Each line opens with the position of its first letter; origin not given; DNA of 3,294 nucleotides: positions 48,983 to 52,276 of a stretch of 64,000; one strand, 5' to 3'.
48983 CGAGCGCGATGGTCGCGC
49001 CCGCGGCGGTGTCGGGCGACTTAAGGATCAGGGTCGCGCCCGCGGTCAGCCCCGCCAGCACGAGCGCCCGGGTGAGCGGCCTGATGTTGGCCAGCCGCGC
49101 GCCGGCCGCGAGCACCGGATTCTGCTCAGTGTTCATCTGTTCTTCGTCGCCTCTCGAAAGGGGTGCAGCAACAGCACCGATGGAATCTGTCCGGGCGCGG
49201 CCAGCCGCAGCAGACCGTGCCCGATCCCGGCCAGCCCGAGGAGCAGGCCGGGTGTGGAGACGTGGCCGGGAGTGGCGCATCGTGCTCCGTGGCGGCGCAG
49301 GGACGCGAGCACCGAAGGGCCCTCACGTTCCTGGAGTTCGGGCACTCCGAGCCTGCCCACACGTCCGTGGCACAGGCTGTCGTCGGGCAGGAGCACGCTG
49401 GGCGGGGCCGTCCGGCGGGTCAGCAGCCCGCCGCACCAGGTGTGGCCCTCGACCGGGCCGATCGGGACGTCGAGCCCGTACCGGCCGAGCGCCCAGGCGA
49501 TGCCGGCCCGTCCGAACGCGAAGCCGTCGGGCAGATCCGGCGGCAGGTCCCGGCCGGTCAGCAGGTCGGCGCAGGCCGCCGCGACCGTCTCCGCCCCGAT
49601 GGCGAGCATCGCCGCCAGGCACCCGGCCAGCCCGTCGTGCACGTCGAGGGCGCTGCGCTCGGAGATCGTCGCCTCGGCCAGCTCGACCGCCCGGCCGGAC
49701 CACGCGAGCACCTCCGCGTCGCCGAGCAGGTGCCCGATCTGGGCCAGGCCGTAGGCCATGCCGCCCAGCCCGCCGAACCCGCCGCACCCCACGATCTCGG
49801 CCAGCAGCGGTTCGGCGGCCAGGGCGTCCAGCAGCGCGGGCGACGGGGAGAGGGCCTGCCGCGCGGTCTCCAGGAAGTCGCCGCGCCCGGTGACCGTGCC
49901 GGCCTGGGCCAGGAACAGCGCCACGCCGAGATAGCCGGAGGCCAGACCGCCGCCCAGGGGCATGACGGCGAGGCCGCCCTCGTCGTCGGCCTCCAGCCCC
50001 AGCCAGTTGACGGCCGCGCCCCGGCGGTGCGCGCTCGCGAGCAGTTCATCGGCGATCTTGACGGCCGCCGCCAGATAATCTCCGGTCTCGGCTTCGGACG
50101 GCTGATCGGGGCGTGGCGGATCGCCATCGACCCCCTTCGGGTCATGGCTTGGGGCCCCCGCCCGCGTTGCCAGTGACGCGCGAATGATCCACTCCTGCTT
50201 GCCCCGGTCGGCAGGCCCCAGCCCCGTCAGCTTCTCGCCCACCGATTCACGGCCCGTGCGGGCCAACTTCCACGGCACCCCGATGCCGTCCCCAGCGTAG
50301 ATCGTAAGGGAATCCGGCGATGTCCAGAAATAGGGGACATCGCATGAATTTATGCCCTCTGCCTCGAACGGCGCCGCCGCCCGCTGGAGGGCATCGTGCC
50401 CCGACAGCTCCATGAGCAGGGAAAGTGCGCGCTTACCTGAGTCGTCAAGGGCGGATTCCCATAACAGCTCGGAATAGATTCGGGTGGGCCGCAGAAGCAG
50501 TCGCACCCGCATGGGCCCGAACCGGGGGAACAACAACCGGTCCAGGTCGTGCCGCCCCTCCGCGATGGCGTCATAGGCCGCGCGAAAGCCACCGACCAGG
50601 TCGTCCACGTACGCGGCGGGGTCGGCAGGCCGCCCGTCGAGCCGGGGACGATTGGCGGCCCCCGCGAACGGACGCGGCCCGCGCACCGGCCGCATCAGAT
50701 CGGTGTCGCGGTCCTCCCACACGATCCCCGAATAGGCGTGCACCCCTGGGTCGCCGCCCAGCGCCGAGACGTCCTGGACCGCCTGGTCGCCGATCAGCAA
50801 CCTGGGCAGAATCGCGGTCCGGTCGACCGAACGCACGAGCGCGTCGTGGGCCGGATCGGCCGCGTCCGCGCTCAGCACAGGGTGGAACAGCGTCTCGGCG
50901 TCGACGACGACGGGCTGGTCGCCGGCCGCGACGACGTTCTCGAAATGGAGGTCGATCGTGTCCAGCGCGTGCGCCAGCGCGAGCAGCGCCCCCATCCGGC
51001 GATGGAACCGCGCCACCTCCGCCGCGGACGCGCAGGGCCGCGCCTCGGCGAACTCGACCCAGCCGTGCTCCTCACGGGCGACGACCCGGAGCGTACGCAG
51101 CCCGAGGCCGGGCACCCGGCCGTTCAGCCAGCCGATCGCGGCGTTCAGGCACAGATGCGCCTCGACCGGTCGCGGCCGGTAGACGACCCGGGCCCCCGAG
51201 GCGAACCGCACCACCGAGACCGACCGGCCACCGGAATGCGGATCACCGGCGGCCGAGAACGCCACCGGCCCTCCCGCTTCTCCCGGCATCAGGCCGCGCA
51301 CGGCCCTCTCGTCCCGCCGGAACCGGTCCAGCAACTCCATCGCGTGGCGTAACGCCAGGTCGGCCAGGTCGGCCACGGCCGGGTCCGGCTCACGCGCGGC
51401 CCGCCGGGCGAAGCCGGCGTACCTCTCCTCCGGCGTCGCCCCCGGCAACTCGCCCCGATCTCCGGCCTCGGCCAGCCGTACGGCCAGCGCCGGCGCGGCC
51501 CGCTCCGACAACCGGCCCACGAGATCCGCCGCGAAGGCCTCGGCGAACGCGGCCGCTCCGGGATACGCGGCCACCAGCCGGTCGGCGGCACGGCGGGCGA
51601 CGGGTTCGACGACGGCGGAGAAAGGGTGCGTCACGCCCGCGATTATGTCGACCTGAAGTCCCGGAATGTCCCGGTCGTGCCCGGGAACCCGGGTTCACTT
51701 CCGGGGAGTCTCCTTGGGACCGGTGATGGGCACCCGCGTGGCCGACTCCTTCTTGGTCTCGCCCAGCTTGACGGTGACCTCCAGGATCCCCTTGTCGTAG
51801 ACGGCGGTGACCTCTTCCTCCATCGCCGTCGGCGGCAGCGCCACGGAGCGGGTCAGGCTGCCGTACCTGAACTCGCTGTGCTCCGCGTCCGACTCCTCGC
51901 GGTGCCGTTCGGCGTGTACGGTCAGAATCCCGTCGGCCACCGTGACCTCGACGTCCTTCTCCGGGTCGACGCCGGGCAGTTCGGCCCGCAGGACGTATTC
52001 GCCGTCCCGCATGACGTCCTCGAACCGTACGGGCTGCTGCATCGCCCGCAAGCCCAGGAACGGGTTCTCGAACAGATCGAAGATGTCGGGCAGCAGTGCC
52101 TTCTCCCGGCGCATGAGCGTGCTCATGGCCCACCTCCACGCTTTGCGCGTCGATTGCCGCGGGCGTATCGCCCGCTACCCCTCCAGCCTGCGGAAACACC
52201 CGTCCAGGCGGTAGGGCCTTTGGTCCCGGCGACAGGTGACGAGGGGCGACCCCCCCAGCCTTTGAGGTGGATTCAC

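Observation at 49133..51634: LanM-like synthetase with a LanC-type cyclase domain but no cysteine-containing substrate anywhere in the locus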

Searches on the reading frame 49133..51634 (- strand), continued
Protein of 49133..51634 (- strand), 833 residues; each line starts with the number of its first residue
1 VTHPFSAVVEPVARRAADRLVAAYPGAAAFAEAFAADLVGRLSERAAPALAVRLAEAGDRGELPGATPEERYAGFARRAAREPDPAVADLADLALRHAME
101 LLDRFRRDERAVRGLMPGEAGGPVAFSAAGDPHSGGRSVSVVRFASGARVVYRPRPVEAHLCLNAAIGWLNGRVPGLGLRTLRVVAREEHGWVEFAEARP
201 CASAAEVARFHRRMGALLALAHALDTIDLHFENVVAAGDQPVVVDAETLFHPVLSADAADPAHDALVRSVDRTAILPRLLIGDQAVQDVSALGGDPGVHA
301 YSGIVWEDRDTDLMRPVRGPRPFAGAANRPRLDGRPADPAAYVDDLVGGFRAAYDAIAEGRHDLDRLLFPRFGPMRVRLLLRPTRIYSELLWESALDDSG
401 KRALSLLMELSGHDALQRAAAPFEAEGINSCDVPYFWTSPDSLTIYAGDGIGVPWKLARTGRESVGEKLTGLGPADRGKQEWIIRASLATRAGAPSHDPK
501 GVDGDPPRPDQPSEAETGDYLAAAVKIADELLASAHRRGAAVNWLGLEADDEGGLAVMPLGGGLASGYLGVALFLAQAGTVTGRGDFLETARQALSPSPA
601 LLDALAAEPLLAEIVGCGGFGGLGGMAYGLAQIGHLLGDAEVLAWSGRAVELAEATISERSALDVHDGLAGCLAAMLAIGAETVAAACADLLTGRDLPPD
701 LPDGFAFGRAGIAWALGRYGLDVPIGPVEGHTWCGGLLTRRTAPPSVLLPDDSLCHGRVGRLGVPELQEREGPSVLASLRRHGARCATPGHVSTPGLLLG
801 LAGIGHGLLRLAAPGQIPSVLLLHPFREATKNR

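Call 51: fold_search(model_id=the predicted structure, library=pdb)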
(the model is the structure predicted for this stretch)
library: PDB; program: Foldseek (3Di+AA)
matches with E <= 10: 1174; with E <= 0.001: 8
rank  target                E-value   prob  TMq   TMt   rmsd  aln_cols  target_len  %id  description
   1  6st5                  2.8e-34  1.00  0.74  0.68   5.8       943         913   23  crystal structure of LicM2 (released 2022-08-10)
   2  5dzt                  5.5e-29  1.00  0.67  0.63   7.3       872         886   18  Crystal structure of class II lanthipeptide synthetase CylM in complex with AMP (released 2015-10-14)
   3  8cav_A                1.1e-05  1.00  0.23  0.22  19.9       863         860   15  Discovery of the lanthipeptide Curvocidin and structural insights into its trifunctional synthetase CuvL (released 2023-06-14)
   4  8cav_B                4.6e-05  1.00  0.27  0.26  20.4       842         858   15  Discovery of the lanthipeptide Curvocidin and structural insights into its trifunctional synthetase CuvL (released 2023-06-14)
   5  8car                  4.6e-05  1.00  0.17  0.17  27.6       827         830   16  Discovery of the lanthipeptide Curvocidin and structural insights into its trifunctional synthetase CuvL (released 2023-06-14)
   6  6wq1_C                2.5e-04  1.00  0.25  0.48   6.4       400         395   16  Eukaryotic LanCL2 protein (released 2021-05-05)
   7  6wq1_A                5.3e-04  1.00  0.26  0.50   6.2       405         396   15  Eukaryotic LanCL2 protein (released 2021-05-05)
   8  8sam_B                5.3e-04  0.93  0.17  0.17  26.2       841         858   10  Crystal structure of class III lanthipeptide synthetase LP-GS-ThurKC in complex with ATP (released 2023-10-11)
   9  8czk_A                1.0e-03  1.00  0.26  0.49   6.6       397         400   14  Human LanCL1 bound to GSH and Dhb-Erk peptide (released 2023-01-25)
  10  8sam_A                1.1e-03  0.91  0.17  0.17  26.2       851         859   11  Crystal structure of class III lanthipeptide synthetase LP-GS-ThurKC in complex with ATP (released 2023-10-11)
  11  8sap_A                1.2e-03  0.95  0.18  0.18  26.6       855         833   11  Crystal structure of class III lanthipeptide synthetase ThurKC (released 2023-10-11)
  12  8sao_B                1.9e-03  0.98  0.23  0.22  20.7       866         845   12  Crystal structure of class III lanthipeptide synthetase ThurKC in complex with ThurA1 leader peptide (released 2023-11-01)
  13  3e6u_D                3.0e-03  1.00  0.27  0.52   6.6       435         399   15  Crystal structure of Human LanCL1 (released 2009-06-23)
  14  8d0v_A                3.6e-03  1.00  0.25  0.49   6.9       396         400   13  Human LanCL1 C264A mutant bound to GSH (released 2023-01-25)
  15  3e6u_A                3.6e-03  1.00  0.25  0.47   7.1       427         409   14  Crystal structure of Human LanCL1 (released 2009-06-23)
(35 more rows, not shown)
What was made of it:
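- Closest known: Canonical class II lanthipeptide synthetases. Same: Same two-domain architecture and fold (LicM2 TMq 0.74, CylM 0.67, call 51).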

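Call 64: find_encoding_contigs(protein=P0014, flank=10000, max_places=1)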
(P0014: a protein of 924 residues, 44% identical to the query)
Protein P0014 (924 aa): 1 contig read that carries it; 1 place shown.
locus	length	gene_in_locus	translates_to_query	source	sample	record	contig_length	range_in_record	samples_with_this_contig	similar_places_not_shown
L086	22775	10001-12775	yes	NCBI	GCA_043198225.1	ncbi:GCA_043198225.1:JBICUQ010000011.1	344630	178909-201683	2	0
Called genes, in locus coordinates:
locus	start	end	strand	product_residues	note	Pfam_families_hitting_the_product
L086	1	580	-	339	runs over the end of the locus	PF14525:AraC_binding_2, PF12833:HTH_18, PF00165:HTH_AraC (weak)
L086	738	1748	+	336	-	PF08100:Dimerisation, PF00891:Methyltransf_2, PF08242:Methyltransf_12 (weak)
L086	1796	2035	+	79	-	-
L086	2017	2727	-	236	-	PF02517:Rce1-like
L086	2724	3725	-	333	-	-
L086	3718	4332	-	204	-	PF00440:TetR_N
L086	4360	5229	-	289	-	PF01557:FAA_hydrolase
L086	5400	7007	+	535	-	PF14200:RicinB_lectin_2, PF00652:Ricin_B_lectin, PF14200:RicinB_lectin_2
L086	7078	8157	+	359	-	PF00144:Beta-lactamase, PF13354:Beta-lactamase2 (faint)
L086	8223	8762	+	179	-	PF01872:RibD_C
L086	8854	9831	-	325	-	PF04235:DUF418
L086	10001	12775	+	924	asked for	PF13575:DUF4135, PF05147:LANC_like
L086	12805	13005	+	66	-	-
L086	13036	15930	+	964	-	PF13191:AAA_16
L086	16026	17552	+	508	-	PF03704:BTAD, PF00931:NB-ARC, PF13191:AAA_16 (weak), PF13401:AAA_22 (weak)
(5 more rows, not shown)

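Call 65: find_encoding_contigs(protein=P0042, flank=10000, max_places=1)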
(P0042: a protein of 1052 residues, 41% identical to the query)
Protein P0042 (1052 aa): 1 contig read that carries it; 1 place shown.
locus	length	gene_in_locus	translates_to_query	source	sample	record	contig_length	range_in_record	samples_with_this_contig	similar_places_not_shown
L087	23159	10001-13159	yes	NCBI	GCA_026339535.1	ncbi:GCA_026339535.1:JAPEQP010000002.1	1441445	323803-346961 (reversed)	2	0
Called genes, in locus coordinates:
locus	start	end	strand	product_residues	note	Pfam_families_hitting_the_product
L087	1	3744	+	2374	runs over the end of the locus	PF00668:Condensation, PF00501:AMP-binding, PF00550:PP-binding, PF00668:Condensation, PF00501:AMP-binding, PF13193:AMP-binding_C, PF00550:PP-binding, PF00975:Thioesterase, +1 more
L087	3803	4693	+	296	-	PF01118:Semialdhyde_dh (weak), PF09290:AcetDehyd-dimer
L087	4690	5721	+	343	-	PF00682:HMGL-like, PF07836:DmpG_comm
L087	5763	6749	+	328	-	PF05175:MTS (faint), PF08242:Methyltransf_12, PF13649:Methyltransf_25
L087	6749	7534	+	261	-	PF01557:FAA_hydrolase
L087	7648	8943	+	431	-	PF00202:Aminotran_3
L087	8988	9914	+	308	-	PF02729:OTCace_N, PF00185:OTCace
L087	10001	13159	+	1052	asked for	PF13575:DUF4135, PF05147:LANC_like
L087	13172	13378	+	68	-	-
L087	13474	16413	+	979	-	PF13191:AAA_16, PF00196:GerE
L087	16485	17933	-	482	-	PF00070:Pyr_redox (faint), PF01266:DAO (faint), PF01494:FAD_binding_3, PF03486:HI0933_like (faint), PF04820:Trp_halogenase (faint), PF07992:Pyr_redox_2 (faint), PF13450:NAD_binding_8 (faint), PF21274:Rng_hyd_C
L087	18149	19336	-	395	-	PF00480:ROK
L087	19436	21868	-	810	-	PF00754:F5_F8_type_C, PF22633:F5_F8_type_C_2, PF02838:Glyco_hydro_20b, PF00728:Glyco_hydro_20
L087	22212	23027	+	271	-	PF00528:BPD_transp_1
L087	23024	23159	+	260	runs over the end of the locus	PF00005:ABC_tran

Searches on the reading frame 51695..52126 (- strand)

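Call 7: search_protein_families(library=pfam, proteins=[window:51695-52126:-], max_evalue=0.01)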
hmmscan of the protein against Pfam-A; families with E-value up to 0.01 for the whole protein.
window:51695-52126:- (143 aa): 2 families
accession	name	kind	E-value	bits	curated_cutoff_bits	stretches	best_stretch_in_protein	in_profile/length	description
PF00011.27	HSP20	-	2.3e-17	63.4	20.8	1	38-134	3-101/102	Hsp20/alpha crystallin family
PF17886.7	ArsA_HSP20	-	2.9e-06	27.2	22.5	1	41-118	1-62/63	HSP20-like domain found in ArsA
